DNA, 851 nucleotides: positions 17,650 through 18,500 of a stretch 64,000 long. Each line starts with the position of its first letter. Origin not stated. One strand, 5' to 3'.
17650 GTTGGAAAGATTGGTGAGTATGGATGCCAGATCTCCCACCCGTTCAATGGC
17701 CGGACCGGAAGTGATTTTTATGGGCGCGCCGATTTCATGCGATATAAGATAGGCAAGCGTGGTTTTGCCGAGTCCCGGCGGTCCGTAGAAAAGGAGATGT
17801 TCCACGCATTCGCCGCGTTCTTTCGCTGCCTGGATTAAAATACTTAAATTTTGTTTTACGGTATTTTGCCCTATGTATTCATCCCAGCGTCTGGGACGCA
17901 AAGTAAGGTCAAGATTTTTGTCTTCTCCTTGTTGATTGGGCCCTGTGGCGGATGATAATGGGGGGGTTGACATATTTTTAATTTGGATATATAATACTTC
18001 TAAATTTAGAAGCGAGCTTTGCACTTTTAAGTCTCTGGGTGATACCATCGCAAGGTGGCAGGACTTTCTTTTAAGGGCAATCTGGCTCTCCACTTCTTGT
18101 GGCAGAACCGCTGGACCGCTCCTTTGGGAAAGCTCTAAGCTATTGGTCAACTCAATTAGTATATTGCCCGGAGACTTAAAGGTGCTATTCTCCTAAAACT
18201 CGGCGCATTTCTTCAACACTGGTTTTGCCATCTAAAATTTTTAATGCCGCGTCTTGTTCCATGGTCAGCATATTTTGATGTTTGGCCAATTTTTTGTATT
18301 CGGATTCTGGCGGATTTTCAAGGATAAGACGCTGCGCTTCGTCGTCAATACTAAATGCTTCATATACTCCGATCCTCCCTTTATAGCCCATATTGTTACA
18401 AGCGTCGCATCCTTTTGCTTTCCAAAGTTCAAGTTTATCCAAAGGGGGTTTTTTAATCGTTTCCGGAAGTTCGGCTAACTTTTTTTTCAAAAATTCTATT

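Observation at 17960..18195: Candidate novel structured sRNA with a textbook promoter and a 19-bp closing helix, wedged between ruvB and pilB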

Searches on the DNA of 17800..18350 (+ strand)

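Call 3: search_rna_families(source=window, start=17800, end=18350, threshold=evalue, max_evalue=10, show_alignments=3)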
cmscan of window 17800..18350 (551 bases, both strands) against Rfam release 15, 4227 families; matches with E-value up to 10: 1.
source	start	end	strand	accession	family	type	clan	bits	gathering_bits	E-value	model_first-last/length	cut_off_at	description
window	18080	18123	-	RF01768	flavi_FSE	Cis-reg; frameshift_element;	-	13.3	43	2.1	1-62/62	no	ribosomal frameshift site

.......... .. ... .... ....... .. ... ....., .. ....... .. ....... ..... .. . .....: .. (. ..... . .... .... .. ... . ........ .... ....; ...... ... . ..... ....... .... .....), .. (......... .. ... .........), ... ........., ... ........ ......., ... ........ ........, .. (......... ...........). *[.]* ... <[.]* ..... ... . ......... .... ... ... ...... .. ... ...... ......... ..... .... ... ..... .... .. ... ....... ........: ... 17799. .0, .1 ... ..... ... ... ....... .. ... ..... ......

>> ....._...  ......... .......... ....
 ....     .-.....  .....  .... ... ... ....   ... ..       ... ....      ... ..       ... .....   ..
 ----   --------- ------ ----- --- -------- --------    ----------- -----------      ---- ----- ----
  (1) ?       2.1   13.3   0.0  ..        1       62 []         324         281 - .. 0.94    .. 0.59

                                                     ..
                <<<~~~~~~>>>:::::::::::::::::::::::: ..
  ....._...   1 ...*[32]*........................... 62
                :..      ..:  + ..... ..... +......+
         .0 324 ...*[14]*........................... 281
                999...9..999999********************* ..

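Call 32: build_rna_model(alignment_id=A2)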
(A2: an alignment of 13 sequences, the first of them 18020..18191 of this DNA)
Model R1 built from alignment A2 (13 sequences, 195 columns); structure: RNAalifold consensus.
model positions 167; base pairs 38; branch points 1; effective number of sequences 5.54; information 0.59 bits per position. Calibrated on 0.2 Mb of random sequence (short: E-values are rough).
structure used (alignment columns):
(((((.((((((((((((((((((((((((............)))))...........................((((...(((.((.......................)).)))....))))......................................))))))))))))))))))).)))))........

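Call 33: search_with_rna_model(model_id=R1, sources=[window, L001, L002, L003, L004, L005, L006, L007, L008, L009, L010, L011, L012, L013, L014, L015, L016, L017, L018, L019, L020, L021, L022, L023, L024, L025, L026, L027, L028, L029, L030, L031, L032, L033, L034, L035, L036, L037, L038, L039, L040, L041, L042, L043, L044, L045, L046, L047, L048, L049, L050, L051, L052, L053, L054, L055, L056, L057, L058, L059, L060, L061, L062, L063, L064, L065, L066, L067, L068, L069, L070, L071, L072, L073, L074, L075, L076, L077, L078, L079, L080], max_evalue=1)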
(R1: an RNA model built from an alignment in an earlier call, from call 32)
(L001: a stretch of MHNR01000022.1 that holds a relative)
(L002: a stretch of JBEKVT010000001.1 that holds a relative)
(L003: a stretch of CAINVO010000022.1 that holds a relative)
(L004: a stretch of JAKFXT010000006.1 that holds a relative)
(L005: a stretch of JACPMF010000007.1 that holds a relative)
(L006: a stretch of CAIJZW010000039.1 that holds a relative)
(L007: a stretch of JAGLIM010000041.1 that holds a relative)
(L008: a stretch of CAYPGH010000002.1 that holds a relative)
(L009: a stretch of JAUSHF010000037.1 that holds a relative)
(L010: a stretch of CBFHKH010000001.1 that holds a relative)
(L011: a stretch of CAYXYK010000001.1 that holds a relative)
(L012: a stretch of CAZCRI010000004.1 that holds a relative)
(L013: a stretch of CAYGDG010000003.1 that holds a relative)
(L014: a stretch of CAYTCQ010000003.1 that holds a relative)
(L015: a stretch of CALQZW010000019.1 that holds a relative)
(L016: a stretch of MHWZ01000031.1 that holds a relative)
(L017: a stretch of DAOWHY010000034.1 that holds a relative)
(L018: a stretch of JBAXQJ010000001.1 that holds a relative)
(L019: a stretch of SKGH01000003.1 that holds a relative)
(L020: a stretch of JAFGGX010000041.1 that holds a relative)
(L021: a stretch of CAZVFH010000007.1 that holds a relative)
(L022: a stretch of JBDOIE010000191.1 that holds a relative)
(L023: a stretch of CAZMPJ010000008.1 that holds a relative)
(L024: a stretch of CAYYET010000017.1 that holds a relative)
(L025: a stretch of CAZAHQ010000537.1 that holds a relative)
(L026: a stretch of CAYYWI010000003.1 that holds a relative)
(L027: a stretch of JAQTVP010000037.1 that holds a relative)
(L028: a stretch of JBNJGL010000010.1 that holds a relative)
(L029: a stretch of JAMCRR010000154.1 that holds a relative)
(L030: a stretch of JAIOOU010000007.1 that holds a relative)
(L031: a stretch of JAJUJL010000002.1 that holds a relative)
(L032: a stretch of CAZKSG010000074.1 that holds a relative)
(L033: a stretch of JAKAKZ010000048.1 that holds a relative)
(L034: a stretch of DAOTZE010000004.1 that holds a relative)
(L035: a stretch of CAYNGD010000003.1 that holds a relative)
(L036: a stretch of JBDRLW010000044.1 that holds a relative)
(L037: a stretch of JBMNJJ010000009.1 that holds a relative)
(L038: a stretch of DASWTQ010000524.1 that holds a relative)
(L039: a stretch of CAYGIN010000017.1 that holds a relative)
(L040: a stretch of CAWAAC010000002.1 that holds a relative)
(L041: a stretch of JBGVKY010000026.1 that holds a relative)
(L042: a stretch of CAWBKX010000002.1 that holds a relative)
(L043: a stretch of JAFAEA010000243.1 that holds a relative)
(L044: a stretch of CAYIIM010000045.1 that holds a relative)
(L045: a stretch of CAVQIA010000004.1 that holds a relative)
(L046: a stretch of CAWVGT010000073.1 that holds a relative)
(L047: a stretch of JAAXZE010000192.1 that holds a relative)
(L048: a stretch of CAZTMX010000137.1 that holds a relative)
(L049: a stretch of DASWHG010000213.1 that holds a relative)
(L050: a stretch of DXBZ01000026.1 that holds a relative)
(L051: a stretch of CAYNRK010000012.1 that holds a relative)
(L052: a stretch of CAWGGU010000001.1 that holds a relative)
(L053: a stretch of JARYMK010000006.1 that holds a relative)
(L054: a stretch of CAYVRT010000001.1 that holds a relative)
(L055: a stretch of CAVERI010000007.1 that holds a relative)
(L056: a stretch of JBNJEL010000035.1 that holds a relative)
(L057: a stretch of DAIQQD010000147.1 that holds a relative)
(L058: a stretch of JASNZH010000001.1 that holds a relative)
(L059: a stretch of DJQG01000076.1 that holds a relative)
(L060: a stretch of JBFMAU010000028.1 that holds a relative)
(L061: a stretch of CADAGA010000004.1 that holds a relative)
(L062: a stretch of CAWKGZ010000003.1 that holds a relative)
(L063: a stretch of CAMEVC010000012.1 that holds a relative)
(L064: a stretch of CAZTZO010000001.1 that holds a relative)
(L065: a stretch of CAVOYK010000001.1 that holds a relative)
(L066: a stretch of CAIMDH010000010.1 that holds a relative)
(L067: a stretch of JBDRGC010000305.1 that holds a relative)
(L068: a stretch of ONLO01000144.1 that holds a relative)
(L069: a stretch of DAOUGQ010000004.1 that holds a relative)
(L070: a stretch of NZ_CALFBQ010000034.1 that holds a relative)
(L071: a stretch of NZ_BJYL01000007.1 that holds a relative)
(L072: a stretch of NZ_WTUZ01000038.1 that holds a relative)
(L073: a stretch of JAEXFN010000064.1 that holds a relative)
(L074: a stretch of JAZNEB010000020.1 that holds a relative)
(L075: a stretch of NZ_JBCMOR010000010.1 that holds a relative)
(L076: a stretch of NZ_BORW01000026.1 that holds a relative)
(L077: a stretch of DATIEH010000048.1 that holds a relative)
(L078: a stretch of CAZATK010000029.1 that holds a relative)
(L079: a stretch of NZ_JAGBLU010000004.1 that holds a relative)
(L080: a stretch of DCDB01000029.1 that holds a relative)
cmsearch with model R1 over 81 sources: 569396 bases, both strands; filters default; matches with E-value up to 1: 41.
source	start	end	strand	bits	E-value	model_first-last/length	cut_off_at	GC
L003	2742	2906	-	149.5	9.1e-30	1-167/167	no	0.36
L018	2658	2828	-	140.1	1e-27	1-167/167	no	0.33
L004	2624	2793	-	138.2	2.6e-27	1-167/167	no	0.35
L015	960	1130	-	136.4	6.4e-27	1-167/167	no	0.48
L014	1352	1522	-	130.7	1.1e-25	1-167/167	no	0.42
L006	2634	2792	-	128.4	3.4e-25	1-167/167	no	0.34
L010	2729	2886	-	128.3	3.6e-25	1-167/167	no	0.36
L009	2702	2875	-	125.6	1.4e-24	1-167/167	no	0.38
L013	2660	2817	-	120.3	1.9e-23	1-167/167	no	0.44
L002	2772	2938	-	119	3.7e-23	1-167/167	no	0.53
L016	2727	2893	-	113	7.2e-22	1-167/167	no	0.48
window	18020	18191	+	111.2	1.7e-21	1-167/167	no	0.47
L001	2688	2871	-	87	3.1e-16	1-167/167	no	0.52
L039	2793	2939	-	60.6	1.6e-10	1-167/167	no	0.44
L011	2633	2803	-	57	9.3e-10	1-167/167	no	0.44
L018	2663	2833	+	56.7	1.1e-09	1-167/167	no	0.33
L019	2645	2785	-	55.1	2.5e-09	1-167/167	no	0.43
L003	2747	2911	+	51.4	1.5e-08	1-167/167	no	0.36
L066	918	1060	-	48.3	7.2e-08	1-167/167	no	0.47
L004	2629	2798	+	44.4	5.1e-07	1-167/167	no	0.35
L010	2734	2891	+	42.3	1.5e-06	1-167/167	no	0.37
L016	2732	2898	+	40.5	3.5e-06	1-167/167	no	0.47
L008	2706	2835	-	39.7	5.3e-06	1-167/167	no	0.52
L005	2741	2911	-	37.5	1.6e-05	1-167/167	no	0.57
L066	923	1065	+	36.9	2.2e-05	1-167/167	no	0.47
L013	2665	2822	+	35.8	3.7e-05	1-167/167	no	0.44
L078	1966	2135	-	35.3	4.7e-05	1-167/167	no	0.41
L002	2777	2943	+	34.6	6.7e-05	1-167/167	no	0.54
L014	1357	1528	+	34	8.8e-05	1-167/167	no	0.42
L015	965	1135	+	32.8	0.00016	1-167/167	no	0.49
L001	2693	2876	+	31.8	0.00027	1-167/167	no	0.52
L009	2707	2880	+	30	0.00065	1-167/167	no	0.37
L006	2639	2797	+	29.3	0.00093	1-167/167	no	0.35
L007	2552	2710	-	23.9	0.014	1-167/167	no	0.41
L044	2703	2795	-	21.8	0.039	26-133/167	no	0.43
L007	1430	1487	-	20.2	0.086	1-167/167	no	0.34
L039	2798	2944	+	20.1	0.092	1-167/167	no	0.43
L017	1438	1564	-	19.8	0.11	1-167/167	no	0.35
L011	2638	2808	+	19.4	0.13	1-167/167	no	0.44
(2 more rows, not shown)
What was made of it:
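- On MITE or dispersed repeat: R1 finds one significant copy in the window (call 33).
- Model R1 scores 111 bits on + against 23 bits on - (call 33). It has a very strong promoter and one detectable copy in the 64-kb window (call 33). Model scores are 87-150 bits for the 13 loci used to build R1 on the RNA strand, against 23-57 bits on the reverse strand (call 33).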

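Call 39: search_with_rna_model(model_id=R1, sources=[L081, L082, L083, L084, L085, L086, L087, L088, L089, L090, L091, L092, L093, L094, L095, L096, L097, L098, L099, L100, L101, L102, L103, L104, L105, L106, L107, L108, L109, L110, L111, L112, L113, L114, L115, L116, L117, L118, L119, L120, L121, L122, L123, L124, L125, L126, L127, L128, L129, L130, L131, L132, L133, L134, L135, L136, L137, L138, L139, L140, L141, L142, L143, L144, L145, L146, L147, L148, L149, L150, L151, L152, L153, L154, L155, L156, L157, L158, L159, L160], max_evalue=1e-8)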
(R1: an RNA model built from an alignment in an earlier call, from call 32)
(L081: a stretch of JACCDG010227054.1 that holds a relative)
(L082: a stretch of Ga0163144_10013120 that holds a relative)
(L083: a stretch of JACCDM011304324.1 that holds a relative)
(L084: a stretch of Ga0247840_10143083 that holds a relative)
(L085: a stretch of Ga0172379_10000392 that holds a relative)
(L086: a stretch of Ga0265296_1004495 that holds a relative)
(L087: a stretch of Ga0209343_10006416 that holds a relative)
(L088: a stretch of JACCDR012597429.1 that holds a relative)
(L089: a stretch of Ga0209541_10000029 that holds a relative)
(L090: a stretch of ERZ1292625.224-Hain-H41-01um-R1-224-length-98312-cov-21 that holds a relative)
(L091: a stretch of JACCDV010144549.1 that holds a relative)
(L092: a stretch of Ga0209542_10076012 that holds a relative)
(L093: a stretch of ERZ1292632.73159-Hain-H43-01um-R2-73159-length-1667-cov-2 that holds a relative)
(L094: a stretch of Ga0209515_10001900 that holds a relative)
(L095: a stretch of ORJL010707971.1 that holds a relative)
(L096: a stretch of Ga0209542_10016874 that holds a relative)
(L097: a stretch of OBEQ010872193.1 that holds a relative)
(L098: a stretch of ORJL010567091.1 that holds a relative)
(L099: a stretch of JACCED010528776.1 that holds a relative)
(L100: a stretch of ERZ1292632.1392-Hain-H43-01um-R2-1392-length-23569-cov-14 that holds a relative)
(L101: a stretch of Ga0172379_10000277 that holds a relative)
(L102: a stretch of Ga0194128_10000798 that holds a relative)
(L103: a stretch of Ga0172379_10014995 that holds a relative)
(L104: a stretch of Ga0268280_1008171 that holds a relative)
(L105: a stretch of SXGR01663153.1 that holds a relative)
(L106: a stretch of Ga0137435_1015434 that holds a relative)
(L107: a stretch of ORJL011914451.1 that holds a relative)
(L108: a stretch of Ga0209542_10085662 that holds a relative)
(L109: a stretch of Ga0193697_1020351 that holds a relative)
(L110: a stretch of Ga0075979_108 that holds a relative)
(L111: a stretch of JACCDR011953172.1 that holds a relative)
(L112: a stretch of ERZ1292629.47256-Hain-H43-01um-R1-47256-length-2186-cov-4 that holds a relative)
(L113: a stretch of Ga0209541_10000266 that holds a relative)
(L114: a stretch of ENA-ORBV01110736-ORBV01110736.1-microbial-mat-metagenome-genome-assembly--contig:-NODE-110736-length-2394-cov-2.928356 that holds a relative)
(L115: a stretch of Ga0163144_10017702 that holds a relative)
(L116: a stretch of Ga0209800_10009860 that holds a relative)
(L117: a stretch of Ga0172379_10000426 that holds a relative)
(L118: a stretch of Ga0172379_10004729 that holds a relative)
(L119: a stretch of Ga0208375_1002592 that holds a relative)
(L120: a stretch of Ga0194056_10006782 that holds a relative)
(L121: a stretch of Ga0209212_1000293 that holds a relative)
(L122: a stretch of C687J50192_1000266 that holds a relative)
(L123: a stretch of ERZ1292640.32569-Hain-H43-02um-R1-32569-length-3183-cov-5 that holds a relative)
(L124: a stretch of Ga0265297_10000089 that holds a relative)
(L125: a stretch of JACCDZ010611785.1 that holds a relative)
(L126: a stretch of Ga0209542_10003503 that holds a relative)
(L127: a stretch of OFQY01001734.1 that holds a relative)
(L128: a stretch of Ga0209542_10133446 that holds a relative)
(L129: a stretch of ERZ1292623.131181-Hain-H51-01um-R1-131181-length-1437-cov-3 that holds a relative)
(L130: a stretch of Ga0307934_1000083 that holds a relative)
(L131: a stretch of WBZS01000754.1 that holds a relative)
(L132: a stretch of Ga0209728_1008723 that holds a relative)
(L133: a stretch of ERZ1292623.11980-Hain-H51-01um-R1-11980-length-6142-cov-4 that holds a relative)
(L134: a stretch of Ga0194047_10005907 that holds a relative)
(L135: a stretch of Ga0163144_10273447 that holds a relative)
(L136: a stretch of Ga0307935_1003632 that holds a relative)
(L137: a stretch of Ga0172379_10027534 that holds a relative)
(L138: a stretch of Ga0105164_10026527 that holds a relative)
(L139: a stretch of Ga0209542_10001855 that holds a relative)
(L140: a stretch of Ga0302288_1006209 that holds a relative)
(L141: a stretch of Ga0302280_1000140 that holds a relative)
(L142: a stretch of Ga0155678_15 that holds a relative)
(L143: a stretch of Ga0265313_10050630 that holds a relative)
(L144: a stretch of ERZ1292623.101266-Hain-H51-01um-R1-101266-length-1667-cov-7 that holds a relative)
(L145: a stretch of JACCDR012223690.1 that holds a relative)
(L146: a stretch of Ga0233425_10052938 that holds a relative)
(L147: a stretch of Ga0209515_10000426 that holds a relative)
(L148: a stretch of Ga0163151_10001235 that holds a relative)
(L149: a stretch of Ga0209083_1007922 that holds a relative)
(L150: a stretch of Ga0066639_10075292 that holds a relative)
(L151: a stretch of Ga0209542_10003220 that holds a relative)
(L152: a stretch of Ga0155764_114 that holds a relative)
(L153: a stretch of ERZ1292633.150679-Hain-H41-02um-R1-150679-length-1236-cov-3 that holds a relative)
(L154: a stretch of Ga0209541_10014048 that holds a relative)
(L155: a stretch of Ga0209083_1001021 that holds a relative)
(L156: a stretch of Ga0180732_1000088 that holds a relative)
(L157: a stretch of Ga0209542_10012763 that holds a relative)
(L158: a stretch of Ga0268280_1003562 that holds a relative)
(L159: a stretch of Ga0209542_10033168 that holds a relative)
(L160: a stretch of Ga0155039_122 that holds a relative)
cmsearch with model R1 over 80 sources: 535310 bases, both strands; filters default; matches with E-value up to 1e-8: 82.
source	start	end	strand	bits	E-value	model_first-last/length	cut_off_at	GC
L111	84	254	+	137.2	3.9e-27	1-167/167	no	0.47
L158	7519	7690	-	127.6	4.8e-25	1-167/167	no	0.37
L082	5103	5260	-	126.8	7.1e-25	1-167/167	no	0.37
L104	671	842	+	125.4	1.4e-24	1-167/167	no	0.38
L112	1189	1346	-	124.5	2.3e-24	1-167/167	no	0.37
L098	357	526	-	124.4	2.3e-24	1-167/167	no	0.4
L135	486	643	+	123.1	4.4e-24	1-167/167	no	0.35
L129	927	1084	+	122.5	6.1e-24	1-167/167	no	0.36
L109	757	919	-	122.4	6.2e-24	1-167/167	no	0.36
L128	596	768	+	121.8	8.6e-24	1-167/167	no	0.39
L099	1404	1562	+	121.8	8.7e-24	1-167/167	no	0.37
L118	10394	10552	+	121.7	8.8e-24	1-167/167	no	0.33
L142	2099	2256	-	121.1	1.2e-23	1-167/167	no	0.35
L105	1728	1896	+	121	1.3e-23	1-167/167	no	0.36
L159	1129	1286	+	120.9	1.3e-23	1-167/167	no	0.39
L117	1619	1776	-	120.9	1.4e-23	1-167/167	no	0.37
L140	3473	3630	-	120.7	1.5e-23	1-167/167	no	0.37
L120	2875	3045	+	120.5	1.7e-23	1-167/167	no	0.35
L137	2795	2953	+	120.4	1.7e-23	1-167/167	no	0.33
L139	2041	2198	-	119.2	3.1e-23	1-167/167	no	0.37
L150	1876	2033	+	118.9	3.6e-23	1-167/167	no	0.37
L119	963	1136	-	118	5.7e-23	1-167/167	no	0.36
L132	2739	2896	-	117.4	7.8e-23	1-167/167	no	0.39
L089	788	945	-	117.2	8.5e-23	1-167/167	no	0.39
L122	3472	3647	+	116.8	1e-22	1-167/167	no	0.37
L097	1629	1786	-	116.1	1.4e-22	1-167/167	no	0.37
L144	1241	1399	-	115.4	2.1e-22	1-167/167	no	0.4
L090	553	711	-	115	2.5e-22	1-167/167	no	0.33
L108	1287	1444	-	114.7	3e-22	1-167/167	no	0.39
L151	39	196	-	114.4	3.5e-22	1-167/167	no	0.37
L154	11276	11438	-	113.8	4.7e-22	1-167/167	no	0.37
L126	8852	9009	-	113.5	5.2e-22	1-167/167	no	0.41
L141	1359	1531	+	113.3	5.9e-22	1-167/167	no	0.44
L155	6431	6600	-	112.5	8.7e-22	1-167/167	no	0.32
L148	1735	1892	-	112.5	8.8e-22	1-167/167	no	0.35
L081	8554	8713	+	112.3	9.5e-22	1-167/167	no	0.34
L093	244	412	-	112.2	1e-21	1-167/167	no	0.44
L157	8220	8390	-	111.9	1.2e-21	1-167/167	no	0.51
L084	1145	1302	-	111.7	1.3e-21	1-167/167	no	0.35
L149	4744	4913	-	111.6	1.4e-21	1-167/167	no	0.32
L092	1672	1829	-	111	1.9e-21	1-167/167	no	0.37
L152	8197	8354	-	110.9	2e-21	1-167/167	no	0.39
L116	4803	4960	+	110.8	2e-21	1-167/167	no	0.33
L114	1438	1597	+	110.6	2.3e-21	1-167/167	no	0.35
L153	1042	1199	-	110.6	2.3e-21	1-167/167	no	0.42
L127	6190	6351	+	110.2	2.7e-21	1-167/167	no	0.35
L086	6051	6208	+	109.9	3.2e-21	1-167/167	no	0.37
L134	6104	6263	-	109.7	3.6e-21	1-167/167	no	0.36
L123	551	705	-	109.6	3.8e-21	1-167/167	no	0.36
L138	1316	1487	-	109.1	4.7e-21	1-167/167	no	0.41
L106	751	916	-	108.9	5.3e-21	1-167/167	no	0.41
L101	2866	3023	-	102.5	1.3e-19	1-167/167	no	0.35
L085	212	377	+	101.6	2e-19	1-167/167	no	0.35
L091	11957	12122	-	101.2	2.5e-19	1-167/167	no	0.4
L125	591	761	+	101.2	2.5e-19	1-167/167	no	0.43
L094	7093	7258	+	100.3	3.8e-19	1-167/167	no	0.42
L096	10928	11098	+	98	1.2e-18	1-167/167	no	0.4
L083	1212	1383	+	96.8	2.2e-18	1-167/167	no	0.45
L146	144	309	-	93.7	1e-17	1-167/167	no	0.42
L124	1079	1244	-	93.1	1.4e-17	1-167/167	no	0.54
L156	2465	2625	+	92.9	1.5e-17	1-167/167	no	0.38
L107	3249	3421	+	92.5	1.9e-17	1-167/167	no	0.44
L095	1190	1356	+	91.3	3.4e-17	1-167/167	no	0.45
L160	490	658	-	90.2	5.9e-17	1-167/167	no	0.49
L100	5191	5357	+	90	6.6e-17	1-167/167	no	0.37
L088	5072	5239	+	89.9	6.9e-17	1-167/167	no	0.45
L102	2764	2938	+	88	1.8e-16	1-167/167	no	0.41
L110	3702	3866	+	88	1.8e-16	1-167/167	no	0.41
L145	7652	7816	+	87.5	2.3e-16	1-167/167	no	0.44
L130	2316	2479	+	86.8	3.2e-16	1-167/167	no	0.39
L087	13816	13985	-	79.8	1e-14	1-167/167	no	0.49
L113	1352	1521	-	79.8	1e-14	1-167/167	no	0.49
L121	6736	6910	-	76.9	4.5e-14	1-167/167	no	0.43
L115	1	178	-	76.5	5.4e-14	1-164/167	3'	0.41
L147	11438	11611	+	75.6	8.4e-14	1-167/167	no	0.45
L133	2403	2568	+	74.3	1.6e-13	1-167/167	no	0.39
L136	3539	3702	+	72.2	4.5e-13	1-167/167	no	0.37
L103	5029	5194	+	68.6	2.8e-12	1-167/167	no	0.39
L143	1726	1897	+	66.9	6.4e-12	1-167/167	no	0.54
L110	3697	3861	-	57.3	7.5e-10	1-167/167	no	0.41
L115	3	183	+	54.2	3.6e-09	1-167/167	no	0.41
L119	968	1141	+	52.5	8.5e-09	1-167/167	no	0.36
